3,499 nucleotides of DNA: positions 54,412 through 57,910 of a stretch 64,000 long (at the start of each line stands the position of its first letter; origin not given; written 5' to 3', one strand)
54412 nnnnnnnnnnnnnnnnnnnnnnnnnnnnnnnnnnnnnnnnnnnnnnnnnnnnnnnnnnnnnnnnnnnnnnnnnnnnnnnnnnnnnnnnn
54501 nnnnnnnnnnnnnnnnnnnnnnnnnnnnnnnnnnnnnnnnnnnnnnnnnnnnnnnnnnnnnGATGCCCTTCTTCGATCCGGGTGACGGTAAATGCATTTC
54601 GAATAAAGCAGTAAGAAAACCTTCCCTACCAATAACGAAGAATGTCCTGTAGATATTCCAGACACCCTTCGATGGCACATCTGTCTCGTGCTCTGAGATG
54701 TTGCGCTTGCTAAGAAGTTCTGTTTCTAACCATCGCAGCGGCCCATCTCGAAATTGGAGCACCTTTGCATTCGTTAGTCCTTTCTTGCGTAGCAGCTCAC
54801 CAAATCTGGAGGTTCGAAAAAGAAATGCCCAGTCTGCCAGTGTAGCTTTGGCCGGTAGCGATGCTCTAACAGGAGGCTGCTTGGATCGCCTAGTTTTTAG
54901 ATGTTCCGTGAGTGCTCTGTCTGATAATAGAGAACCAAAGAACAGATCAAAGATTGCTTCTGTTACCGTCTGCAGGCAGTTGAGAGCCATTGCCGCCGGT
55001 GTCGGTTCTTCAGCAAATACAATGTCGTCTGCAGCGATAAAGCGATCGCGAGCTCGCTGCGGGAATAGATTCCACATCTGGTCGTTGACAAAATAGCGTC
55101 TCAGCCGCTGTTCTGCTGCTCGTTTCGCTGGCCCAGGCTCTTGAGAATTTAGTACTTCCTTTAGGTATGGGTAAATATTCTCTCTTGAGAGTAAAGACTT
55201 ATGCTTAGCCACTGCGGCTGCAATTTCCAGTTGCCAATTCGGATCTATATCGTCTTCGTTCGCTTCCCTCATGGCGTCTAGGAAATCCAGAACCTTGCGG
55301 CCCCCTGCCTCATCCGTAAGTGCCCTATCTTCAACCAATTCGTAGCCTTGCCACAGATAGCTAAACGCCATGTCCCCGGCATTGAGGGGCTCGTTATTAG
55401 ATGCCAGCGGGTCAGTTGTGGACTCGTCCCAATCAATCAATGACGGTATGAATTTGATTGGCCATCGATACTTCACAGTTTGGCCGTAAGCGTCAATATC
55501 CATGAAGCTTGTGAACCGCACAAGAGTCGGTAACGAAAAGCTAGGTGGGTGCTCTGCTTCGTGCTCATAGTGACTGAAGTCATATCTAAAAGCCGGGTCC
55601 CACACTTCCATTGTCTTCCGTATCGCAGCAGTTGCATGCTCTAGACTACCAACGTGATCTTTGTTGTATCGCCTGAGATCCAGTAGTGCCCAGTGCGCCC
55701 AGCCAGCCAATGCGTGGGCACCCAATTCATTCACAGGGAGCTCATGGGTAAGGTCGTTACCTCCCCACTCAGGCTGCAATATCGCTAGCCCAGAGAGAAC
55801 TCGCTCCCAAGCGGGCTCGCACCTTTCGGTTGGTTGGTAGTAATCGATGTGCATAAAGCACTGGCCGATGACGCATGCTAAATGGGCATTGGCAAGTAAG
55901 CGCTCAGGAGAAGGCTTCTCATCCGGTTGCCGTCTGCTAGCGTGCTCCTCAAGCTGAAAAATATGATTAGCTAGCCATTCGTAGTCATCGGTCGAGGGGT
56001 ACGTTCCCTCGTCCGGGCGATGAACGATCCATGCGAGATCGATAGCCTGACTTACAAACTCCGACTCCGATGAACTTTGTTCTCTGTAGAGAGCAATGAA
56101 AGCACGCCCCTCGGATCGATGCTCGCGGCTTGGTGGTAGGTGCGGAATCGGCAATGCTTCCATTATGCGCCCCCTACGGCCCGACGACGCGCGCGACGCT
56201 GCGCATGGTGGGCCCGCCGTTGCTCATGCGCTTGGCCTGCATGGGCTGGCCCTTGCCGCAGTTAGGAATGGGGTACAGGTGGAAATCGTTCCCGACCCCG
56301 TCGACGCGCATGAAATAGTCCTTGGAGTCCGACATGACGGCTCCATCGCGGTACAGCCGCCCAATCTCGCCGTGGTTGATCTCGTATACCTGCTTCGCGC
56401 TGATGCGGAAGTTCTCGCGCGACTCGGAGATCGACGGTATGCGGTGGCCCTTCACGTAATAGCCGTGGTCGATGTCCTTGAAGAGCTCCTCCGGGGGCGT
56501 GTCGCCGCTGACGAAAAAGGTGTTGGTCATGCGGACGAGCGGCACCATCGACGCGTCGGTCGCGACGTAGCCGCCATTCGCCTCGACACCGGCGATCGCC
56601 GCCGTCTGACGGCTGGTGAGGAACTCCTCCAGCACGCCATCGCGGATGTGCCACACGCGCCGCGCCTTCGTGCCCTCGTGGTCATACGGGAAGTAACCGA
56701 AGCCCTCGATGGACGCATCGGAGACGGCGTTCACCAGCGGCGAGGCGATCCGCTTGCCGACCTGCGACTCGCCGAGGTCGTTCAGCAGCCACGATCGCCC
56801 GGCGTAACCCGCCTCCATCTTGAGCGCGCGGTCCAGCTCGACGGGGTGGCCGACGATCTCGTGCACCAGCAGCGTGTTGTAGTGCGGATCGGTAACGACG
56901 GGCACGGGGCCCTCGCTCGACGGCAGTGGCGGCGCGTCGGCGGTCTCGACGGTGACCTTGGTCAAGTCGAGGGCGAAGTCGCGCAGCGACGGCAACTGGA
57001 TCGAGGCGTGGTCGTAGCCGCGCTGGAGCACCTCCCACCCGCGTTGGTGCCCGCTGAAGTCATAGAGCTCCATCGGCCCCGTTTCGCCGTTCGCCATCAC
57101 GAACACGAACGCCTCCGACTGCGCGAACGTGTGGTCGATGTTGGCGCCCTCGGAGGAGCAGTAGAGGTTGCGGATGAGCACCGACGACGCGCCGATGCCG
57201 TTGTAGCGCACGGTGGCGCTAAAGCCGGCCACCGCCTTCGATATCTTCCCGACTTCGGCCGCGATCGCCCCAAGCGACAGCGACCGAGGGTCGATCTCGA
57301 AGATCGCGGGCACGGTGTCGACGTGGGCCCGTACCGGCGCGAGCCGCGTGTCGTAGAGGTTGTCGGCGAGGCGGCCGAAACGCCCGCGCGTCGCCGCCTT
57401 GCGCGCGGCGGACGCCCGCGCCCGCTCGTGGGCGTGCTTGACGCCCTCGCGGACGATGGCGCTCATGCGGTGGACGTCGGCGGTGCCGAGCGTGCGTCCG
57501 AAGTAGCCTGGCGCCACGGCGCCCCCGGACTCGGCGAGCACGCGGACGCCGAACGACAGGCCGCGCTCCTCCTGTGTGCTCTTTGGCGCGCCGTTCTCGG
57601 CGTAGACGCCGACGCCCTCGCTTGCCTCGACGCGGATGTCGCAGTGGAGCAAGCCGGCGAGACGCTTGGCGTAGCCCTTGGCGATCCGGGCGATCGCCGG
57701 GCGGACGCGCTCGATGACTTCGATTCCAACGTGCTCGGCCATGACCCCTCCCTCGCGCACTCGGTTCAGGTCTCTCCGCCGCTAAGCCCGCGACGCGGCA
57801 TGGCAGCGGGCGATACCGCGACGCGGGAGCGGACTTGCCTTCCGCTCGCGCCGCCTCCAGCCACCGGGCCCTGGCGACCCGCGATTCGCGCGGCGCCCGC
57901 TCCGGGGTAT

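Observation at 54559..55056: HEPN-type R-N-x3-H signature in the C-terminal domain of the foreign protein: candidate RNase toxin or abortive-infection effector coupled to the RmuC nuclease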

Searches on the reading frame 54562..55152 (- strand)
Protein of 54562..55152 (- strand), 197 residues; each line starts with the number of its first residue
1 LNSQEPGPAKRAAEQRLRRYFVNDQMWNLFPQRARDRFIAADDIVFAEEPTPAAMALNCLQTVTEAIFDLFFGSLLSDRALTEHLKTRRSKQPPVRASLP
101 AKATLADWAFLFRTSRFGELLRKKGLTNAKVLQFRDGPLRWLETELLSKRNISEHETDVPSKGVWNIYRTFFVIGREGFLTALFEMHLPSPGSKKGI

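Call 30: find_homologous_proteins(query=A2, max_evalue=0.001)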
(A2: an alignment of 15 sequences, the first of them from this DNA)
Query A2 (15 sequences) (197 aa, profile of the alignment): 1 proteins with E <= 0.001 among 3223 candidates.
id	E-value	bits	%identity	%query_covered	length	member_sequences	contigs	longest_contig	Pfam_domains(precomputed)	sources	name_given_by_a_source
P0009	1.3e-61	226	27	89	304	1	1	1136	-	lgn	-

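Call 31: search_solved_structures(query=A2, max_evalue=10, show_alignments=3)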
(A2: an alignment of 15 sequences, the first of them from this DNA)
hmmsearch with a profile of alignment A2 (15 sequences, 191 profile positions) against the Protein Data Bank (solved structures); distinct sequences matched with E-value up to 10: 1.
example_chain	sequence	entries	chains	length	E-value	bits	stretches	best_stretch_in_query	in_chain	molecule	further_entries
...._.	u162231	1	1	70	0.62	13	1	57-101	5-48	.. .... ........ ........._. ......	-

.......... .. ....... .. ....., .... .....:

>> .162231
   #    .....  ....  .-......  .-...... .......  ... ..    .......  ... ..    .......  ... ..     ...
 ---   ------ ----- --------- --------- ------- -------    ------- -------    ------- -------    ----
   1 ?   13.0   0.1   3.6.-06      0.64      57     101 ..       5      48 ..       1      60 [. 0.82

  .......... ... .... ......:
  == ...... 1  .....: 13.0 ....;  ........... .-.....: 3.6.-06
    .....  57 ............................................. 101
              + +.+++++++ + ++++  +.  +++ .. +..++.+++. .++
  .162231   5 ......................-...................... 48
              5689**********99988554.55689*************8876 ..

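Call 50: predict_structure(alignment_id=A2)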
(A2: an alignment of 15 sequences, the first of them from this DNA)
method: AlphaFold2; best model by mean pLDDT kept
length: 197 residues; sequences in the alignment: 15
mean_pLDDT: 82.7   pTM: 0.79
mean pLDDT of the five models: 82.7, 79.6, 78.4, 77.4, 76.0
residues with pLDDT >= 90: 62; 70-90: 108; 50-70: 17; < 50: 10
segments of 3 or more residues with pLDDT < 50: 193-197
pLDDT, mean of each block of 10 residues (from residue 1): 73 90 83 91 88 90 91 90 90 65 89 92 88 85 87 81 84 67 73 45
secondary structure, 60 per line:
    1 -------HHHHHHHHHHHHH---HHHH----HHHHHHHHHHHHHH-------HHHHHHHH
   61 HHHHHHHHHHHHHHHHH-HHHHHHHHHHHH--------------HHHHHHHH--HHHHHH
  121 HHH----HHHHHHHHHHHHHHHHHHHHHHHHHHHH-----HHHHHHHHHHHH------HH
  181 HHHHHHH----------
elements in order: H8-20 H24-27 H32-45 H53-77 H79-90 H105-112 H115-123 H128-155 H161-172 H179-187

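Call 52: fold_search(model_id=the predicted structure, library=pdb)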
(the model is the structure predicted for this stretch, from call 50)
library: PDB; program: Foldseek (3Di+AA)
matches with E <= 10: 65; with E <= 0.001: 0
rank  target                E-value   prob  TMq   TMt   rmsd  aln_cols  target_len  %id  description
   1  8cnk_A                1.1e+00  0.51  0.42  0.39   9.4       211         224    8  Cryo-EM structure of retinal-free proteoopsin bound to decanoate (released 2024-07-03)
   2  3mdt_A                1.7e+00  0.06  0.17  0.10  20.0       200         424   14  Voriconazole complex of Cytochrome P450 46A1 (released 2010-07-28)
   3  4roe_A                1.8e+00  0.08  0.19  0.14  20.1       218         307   15  Human TFIIB-related factor 2 (Brf2) and TBP bound to RPPH1 promoter (released 2015-12-30)
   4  3m1t                  2.1e+00  0.08  0.20  0.15  15.0       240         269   12  Crystal structure of Putative phosphohydrolase (YP_929327.1) from Shewanella amazonensis SB2B at 1.62 A resolution (released 2010-03-31)
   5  21ig_A                2.7e+00  0.12  0.26  0.18  14.2       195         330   13  Crystal structure of terpeniod cyclase SpSODS from rhizobacterium Serratia plymuthica (released 2026-03-18)
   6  8h6u_D                3.0e+00  0.12  0.28  0.19  13.8       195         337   15  Class I sesquiterpene synthase BCBOT2 (complex) (released 2023-08-23)
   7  5fyw_M                3.0e+00  0.08  0.23  0.20  19.2       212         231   10  Transcription initiation complex structures elucidate DNA opening (OC) (released 2016-05-18)
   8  9jhj_R                3.3e+00  0.05  0.21  0.16  20.3       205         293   12  Cryo-EM structure of the C18:0 ceramide-bound FPR2-Gi complex (released 2025-03-19)
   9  5bu2_D                3.6e+00  0.02  0.15  0.11  20.9       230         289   10  Structure of the C-terminal domain of lpg1496 from Legionella pneumophila in complex with nucleotide (released 2015-08-26)
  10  6h96_B                3.8e+00  0.03  0.15  0.14  19.8       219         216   13  AlbA-albicidin complex, albicidin resistance protein (released 2018-11-21)
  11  5yjc_A                4.4e+00  0.11  0.34  0.29   9.0       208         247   10  Structural insights into the CRISPR-Cas-associated ribonuclease activity of Staphylococcus epidermidis Csm6 (released 2018-10-17)
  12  5imi_A                4.4e+00  0.06  0.23  0.17  14.2       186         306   18  Crystal structure of S303A Aspergillus terreus aristolochene synthase complexed with (1S,8S,9aR)-1,9a-dimethyl-8-(prop (released 2016-05-25)
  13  9c7i_D                5.0e+00  0.08  0.27  0.20  13.5       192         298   20  Crystal structure of caryolan-1-ol synthase from S. griseus with PEG molecule in the active site (released 2024-11-06)
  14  6et8_A                5.0e+00  0.04  0.20  0.19  18.7       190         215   15  Crystal structure of AlbA in complex with albicidin (released 2018-08-15)
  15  5khu_Y                5.0e+00  0.04  0.17  0.09  15.4       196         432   13  Model of human Anaphase-promoting complex/Cyclosome (APC15 deletion mutant), in complex with the Mitotic checkpoint co (released 2016-09-07)
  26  8y7g_B                6.4e+00  0.03  0.19  0.08  18.9       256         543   10  Crystal structure of the Marinitoga sp. Csx1-Crn2 H495A mutant in complex with cyclic-tetraadenylate (cA4) (released 2024-07-17)
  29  7bxo_F                7.4e+00  0.09  0.29  0.38  10.1       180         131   10  Crystal structure of the toxin-antitoxin with AMP-PNP (released 2020-09-30)
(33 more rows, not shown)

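Call 57: fold_search(model_id=the predicted structure, library=viral)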
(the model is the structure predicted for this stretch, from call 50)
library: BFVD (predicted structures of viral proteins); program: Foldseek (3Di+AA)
matches with E <= 10: 54; with E <= 0.001: 0
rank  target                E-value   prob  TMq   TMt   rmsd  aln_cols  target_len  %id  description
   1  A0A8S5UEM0            1.4e+00  0.12  0.22  0.22  15.4       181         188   11  Uncharacterized protein [Siphoviridae sp. ctX5W26]
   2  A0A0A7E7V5            2.6e+00  0.06  0.19  0.17  19.9       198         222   14  (no name in the UniProt tables at hand)
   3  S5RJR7                2.6e+00  0.04  0.16  0.17  17.8       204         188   13  Putative C2 protein [hypericum associated gemycircularvirus 1]
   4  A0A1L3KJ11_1          2.6e+00  0.04  0.18  0.05  16.6       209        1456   17  (no name in the UniProt tables at hand)
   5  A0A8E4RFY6            3.3e+00  0.10  0.18  0.22  12.2       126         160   12  Putative endolysin [Alteromonas phage vB_AmeP_R8W]
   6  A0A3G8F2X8            3.3e+00  0.04  0.15  0.16  19.9       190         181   12  Uncharacterized protein [Escherichia phage Skarpretter]
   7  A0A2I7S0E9            3.6e+00  0.14  0.17  0.13  12.1        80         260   18  (no name in the UniProt tables at hand)
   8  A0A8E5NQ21            3.8e+00  0.04  0.18  0.18  18.2       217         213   10  (no name in the UniProt tables at hand)
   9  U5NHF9                3.8e+00  0.02  0.15  0.06  23.3       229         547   14  Transcriptional regulator ICP4 (Fragment) [Human herpesvirus 1]
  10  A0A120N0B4            4.0e+00  0.04  0.18  0.07  23.7       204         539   16  (no name in the UniProt tables at hand)
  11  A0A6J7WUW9            4.0e+00  0.03  0.16  0.06  25.1       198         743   14  Peptidase M15A, C-terminal [uncultured Caudovirales phage]
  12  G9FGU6                5.1e+00  0.09  0.22  0.30  13.3       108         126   16  Terminase small subunit [Rhodococcus phage RRH1]
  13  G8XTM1                5.3e+00  0.06  0.25  0.22  11.8       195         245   13  Membrane protein US12D [Simian cytomegalovirus (strain Colburn)]
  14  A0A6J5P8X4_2          5.3e+00  0.02  0.18  0.05  30.9       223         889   15  Tape measure protein [uncultured Caudovirales phage]
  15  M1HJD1                5.6e+00  0.02  0.16  0.12  21.7       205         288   14  (no name in the UniProt tables at hand)
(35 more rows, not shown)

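Call 78: search_protein_families(library=ncbifam, alignment_id=A2, max_evalue=10)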
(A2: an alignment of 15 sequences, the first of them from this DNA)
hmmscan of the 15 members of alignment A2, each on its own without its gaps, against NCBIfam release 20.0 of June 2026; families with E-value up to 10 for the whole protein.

A. member 1, seq(197 aa): 0 families

B. families by the number of members that match (of 15 scanned): 3 families
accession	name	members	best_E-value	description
NF041917.1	HP0729_fam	12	0.00046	HP0729 family protein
NF005982.0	PRK08084.1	1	6.9e-05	DnaA inactivator Hda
NF052498.1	TIGR_Tas_endo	1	0.058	TIGR-Tas system RNA-guided endonuclease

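Call 87: find_homologous_proteins(query=A2, max_evalue=10)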
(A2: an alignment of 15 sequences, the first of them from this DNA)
Query A2 (15 sequences) (197 aa, profile of the alignment): 1 proteins with E <= 10 among 3223 candidates.
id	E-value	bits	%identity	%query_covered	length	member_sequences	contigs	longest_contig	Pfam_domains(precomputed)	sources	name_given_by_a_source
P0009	1.3e-61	226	27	89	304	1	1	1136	-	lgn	-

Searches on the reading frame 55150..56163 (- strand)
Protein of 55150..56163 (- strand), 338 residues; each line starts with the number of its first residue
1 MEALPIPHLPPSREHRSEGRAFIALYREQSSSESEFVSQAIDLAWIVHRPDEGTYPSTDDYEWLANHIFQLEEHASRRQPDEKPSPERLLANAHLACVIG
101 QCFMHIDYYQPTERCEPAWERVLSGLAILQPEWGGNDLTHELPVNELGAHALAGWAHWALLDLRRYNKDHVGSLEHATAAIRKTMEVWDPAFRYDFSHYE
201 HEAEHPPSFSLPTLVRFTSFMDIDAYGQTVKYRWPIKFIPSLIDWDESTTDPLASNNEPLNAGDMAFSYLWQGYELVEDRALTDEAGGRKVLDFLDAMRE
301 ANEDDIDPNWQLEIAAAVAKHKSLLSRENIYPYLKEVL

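Call 104: search_protein_families(library=pfam, proteins=[window:55150-56163:-], max_evalue=10)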
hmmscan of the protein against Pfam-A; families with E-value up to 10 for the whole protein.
window:55150-56163:- (338 aa): 0 families

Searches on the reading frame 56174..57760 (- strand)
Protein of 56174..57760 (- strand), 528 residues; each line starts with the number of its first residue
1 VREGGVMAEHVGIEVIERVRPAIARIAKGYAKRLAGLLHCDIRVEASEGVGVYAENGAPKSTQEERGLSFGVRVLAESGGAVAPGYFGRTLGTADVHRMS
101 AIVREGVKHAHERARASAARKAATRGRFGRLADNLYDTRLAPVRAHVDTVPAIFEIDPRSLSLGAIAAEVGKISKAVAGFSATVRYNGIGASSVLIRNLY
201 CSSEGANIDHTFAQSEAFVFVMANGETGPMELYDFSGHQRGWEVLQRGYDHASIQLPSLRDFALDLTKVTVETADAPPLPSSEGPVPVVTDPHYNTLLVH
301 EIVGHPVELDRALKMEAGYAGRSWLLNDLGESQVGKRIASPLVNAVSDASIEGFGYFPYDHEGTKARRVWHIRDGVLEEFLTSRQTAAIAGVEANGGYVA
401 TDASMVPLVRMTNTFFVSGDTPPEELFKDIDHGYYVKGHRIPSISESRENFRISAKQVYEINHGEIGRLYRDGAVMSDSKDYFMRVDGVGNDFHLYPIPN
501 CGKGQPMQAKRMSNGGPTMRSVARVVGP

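Call 3: search_protein_families(library=pfam, proteins=[window:56174-57760:-], max_evalue=1)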
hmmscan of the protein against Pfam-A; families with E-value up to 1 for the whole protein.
window:56174-57760:- (528 aa): 2 families
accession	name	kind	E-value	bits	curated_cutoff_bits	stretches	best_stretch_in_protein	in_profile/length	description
PF19289.4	PmbA_TldD_3rd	-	6.7e-38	130.5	22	1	284-520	2-212/220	PmbA/TldA metallopeptidase C-terminal domain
PF01523.21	PmbA_TldD_1st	-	4.5e-05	24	20.9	1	40-108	1-55/65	PmbA/TldA metallopeptidase domain 1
